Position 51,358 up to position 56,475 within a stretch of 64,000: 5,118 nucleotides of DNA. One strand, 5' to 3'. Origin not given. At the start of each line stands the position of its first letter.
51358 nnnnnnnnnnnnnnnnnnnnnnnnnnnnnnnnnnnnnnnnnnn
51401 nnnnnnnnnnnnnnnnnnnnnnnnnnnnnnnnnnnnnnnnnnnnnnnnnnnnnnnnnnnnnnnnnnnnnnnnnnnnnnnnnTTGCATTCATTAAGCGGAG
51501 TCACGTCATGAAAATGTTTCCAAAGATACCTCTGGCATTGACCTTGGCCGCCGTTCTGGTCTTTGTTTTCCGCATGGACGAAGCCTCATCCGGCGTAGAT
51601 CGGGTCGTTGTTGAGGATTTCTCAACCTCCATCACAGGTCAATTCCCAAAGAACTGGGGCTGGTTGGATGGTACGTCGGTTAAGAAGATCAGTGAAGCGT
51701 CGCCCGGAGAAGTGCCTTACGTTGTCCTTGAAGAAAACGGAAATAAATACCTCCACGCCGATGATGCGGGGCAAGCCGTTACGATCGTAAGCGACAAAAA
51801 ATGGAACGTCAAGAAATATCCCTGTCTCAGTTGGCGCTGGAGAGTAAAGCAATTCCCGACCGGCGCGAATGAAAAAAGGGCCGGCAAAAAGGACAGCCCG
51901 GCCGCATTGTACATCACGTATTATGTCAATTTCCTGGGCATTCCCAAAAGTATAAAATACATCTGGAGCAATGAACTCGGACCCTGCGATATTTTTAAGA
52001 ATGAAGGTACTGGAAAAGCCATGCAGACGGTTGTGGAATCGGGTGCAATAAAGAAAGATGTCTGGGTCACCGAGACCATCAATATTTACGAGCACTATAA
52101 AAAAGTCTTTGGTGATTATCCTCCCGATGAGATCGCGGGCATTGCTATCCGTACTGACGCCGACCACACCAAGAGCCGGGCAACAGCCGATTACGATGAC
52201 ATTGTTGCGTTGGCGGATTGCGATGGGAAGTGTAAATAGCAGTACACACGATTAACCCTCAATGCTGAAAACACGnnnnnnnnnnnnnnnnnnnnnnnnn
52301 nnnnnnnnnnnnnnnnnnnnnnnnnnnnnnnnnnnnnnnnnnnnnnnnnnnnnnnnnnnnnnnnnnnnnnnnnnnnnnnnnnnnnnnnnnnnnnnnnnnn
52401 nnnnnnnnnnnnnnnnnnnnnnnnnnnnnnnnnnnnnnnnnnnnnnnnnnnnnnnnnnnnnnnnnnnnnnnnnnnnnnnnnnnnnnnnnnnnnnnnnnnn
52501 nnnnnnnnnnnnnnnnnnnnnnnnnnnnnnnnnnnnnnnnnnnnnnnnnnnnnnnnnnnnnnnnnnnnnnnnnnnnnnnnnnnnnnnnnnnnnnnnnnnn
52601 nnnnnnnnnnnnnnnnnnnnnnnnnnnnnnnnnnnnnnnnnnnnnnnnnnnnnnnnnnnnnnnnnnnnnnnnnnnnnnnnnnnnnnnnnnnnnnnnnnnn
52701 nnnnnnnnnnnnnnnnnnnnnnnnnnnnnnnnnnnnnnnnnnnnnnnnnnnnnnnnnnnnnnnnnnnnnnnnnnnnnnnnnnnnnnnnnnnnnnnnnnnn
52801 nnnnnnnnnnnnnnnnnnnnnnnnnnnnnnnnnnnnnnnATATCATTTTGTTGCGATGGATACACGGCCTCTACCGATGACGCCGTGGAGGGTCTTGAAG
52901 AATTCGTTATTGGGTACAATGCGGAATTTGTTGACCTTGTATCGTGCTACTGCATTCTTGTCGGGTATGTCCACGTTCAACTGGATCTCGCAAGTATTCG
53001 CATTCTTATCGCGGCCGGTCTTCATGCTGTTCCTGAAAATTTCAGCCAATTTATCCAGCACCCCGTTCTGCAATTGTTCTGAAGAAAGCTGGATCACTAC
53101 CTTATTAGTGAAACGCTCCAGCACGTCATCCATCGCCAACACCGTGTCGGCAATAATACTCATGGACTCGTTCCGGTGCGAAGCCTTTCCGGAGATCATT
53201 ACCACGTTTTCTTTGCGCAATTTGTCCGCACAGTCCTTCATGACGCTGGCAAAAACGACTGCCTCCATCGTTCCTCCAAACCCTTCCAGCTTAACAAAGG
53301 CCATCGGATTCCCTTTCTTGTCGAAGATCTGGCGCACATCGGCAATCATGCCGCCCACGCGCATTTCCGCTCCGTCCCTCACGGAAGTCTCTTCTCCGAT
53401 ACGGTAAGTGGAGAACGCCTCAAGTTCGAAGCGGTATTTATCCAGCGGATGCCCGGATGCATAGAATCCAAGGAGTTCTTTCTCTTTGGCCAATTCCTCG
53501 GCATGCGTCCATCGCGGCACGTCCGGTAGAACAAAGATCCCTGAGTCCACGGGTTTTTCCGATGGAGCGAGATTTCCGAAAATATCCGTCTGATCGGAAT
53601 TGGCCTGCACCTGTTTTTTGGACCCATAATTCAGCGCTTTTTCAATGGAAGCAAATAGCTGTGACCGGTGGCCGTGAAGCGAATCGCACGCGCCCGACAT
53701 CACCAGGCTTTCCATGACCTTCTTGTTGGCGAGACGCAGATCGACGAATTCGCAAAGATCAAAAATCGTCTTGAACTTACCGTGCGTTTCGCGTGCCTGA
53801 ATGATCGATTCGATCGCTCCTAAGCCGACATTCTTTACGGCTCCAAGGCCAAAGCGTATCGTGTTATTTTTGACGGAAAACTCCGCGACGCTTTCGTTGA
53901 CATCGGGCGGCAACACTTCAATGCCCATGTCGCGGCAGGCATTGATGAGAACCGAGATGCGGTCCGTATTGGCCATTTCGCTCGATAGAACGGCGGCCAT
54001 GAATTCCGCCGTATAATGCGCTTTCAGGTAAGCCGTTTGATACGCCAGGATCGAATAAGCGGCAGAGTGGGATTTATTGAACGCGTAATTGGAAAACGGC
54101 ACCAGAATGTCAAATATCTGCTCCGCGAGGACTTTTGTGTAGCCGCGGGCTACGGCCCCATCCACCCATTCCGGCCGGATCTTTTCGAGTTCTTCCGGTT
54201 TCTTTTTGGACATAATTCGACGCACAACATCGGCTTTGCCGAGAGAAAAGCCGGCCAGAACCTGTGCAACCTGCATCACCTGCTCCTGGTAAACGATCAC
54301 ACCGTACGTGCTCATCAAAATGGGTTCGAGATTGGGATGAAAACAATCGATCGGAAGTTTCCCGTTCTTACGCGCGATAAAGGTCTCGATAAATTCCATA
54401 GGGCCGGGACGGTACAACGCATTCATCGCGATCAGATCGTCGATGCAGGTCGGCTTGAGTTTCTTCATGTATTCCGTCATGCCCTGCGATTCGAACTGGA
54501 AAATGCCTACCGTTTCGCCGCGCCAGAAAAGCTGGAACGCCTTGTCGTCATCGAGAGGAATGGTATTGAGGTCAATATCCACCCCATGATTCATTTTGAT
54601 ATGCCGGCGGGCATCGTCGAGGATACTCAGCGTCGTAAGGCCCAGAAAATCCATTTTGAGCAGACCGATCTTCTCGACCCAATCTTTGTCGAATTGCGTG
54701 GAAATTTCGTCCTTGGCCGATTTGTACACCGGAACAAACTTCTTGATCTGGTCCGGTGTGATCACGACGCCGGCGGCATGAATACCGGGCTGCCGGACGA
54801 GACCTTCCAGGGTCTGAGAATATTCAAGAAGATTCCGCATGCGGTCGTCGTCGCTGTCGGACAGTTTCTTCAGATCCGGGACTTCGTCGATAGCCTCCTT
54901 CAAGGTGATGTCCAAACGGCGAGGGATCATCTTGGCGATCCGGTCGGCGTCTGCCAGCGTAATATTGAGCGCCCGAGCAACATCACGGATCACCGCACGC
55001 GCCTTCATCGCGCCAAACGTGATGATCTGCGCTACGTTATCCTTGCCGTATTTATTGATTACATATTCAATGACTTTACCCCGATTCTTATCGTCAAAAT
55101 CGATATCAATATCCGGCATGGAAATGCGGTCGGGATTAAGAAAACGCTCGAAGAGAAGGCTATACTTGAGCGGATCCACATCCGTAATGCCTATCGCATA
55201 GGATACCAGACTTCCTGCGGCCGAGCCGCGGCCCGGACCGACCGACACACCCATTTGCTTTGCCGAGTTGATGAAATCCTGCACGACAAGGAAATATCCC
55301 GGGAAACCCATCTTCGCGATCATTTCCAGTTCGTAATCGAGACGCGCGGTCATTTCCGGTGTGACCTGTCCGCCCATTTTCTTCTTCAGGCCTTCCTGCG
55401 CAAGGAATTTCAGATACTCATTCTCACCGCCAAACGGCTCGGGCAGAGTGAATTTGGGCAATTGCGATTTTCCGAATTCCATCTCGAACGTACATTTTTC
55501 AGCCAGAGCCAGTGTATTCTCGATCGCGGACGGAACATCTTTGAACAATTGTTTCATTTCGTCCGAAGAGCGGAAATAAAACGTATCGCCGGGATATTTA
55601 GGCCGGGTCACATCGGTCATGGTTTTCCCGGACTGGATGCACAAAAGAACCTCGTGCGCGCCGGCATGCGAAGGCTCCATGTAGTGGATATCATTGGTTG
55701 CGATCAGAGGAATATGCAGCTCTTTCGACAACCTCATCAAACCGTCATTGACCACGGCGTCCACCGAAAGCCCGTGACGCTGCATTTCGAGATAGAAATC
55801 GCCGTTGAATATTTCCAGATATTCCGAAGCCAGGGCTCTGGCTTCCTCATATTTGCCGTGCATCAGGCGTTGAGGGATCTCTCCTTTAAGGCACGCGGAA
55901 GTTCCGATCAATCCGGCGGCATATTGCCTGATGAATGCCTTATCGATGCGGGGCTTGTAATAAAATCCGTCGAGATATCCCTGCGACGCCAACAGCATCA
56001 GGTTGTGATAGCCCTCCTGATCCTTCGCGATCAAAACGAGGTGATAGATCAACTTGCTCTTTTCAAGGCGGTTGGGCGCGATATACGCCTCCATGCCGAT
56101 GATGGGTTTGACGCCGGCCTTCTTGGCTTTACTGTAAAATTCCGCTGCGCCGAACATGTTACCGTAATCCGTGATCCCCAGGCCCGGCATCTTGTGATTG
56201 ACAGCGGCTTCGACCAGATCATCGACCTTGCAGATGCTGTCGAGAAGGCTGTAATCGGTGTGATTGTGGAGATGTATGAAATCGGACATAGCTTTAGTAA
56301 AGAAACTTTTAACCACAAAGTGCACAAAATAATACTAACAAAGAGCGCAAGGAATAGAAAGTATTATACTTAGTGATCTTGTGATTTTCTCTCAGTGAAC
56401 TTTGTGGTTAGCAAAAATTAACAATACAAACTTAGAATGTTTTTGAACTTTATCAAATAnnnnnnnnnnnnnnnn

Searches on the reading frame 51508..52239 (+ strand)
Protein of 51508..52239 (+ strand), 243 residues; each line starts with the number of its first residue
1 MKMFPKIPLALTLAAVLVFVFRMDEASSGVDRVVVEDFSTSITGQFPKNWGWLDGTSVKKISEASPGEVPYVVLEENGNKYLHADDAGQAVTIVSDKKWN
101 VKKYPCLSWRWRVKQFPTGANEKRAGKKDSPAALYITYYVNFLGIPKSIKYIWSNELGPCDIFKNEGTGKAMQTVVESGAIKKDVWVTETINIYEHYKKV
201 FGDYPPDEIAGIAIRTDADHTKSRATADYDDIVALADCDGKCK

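Call 11: search_protein_families(library=ncbifam, proteins=[window:51508-52239:+], max_evalue=0.01)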
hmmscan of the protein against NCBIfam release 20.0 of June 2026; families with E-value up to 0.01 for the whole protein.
window:51508-52239:+ (243 aa): 0 families

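Call 20: search_protein_families(library=pfam, proteins=[window:51508-52239:+], max_evalue=0.00001)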
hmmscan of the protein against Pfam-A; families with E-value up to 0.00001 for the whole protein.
window:51508-52239:+ (243 aa): 1 family
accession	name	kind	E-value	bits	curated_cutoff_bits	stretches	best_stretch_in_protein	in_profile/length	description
PF11249.13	DUF3047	-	4.5e-34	118.2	27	1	69-233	15-198/198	Protein of unknown function (DUF3047)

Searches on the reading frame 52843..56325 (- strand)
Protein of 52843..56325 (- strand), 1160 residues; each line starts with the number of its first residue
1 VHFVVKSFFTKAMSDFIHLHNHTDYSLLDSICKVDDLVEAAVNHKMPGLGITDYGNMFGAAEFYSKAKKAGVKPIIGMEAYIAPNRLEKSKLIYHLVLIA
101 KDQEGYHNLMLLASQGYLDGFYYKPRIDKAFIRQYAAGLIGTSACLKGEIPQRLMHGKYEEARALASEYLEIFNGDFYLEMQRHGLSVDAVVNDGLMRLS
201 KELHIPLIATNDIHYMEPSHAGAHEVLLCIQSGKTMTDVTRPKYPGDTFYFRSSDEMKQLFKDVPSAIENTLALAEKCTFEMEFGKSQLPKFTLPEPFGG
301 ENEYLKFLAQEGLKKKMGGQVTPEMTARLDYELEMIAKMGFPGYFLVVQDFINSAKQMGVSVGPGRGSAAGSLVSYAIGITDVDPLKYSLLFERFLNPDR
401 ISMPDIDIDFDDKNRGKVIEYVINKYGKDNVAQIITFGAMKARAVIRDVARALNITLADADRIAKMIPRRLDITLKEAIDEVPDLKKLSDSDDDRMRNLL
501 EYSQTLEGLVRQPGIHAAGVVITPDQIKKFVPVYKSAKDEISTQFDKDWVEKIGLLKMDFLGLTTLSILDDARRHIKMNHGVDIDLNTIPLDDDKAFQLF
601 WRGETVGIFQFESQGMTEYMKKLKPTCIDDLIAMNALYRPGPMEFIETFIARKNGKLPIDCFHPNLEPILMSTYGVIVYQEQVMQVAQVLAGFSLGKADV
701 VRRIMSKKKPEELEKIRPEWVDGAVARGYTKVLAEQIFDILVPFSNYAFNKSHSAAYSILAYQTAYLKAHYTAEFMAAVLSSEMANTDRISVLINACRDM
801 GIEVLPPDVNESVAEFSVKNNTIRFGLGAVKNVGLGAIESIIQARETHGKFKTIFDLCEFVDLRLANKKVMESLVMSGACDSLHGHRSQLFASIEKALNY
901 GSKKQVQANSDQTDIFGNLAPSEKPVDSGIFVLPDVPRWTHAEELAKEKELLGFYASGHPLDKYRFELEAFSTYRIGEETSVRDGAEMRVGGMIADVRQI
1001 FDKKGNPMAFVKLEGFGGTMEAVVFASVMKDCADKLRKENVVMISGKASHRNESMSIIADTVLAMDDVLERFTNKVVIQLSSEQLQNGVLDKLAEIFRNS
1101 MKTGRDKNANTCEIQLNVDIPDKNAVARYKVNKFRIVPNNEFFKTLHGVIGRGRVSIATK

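Call 20: search_protein_families(library=pfam, proteins=[window:52843-56325:-], max_evalue=0.00001)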
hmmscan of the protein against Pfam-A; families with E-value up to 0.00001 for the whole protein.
window:52843-56325:- (1160 aa): 5 families
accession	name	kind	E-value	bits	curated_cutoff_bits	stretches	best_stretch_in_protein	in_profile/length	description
PF07733.18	DNA_pol3_alpha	-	6.7e-104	347.5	23.9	1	303-562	1-260/260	Bacterial DNA polymerase III alpha NTPase domain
PF17657.6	DNA_pol3_finger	-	9.5e-64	214.2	22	1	565-727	1-165/166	Bacterial DNA polymerase III alpha subunit finger domain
PF02811.25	PHP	-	1.7e-56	191.5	26.4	1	18-184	1-164/164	PHP domain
PF14579.12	HHH_6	-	6.3e-30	103.7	25.6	1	801-890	1-90/90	Helix-hairpin-helix motif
PF01336.31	tRNA_anti-codon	-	5.4e-10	39.5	27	1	989-1061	2-71/75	OB-fold nucleic acid binding domain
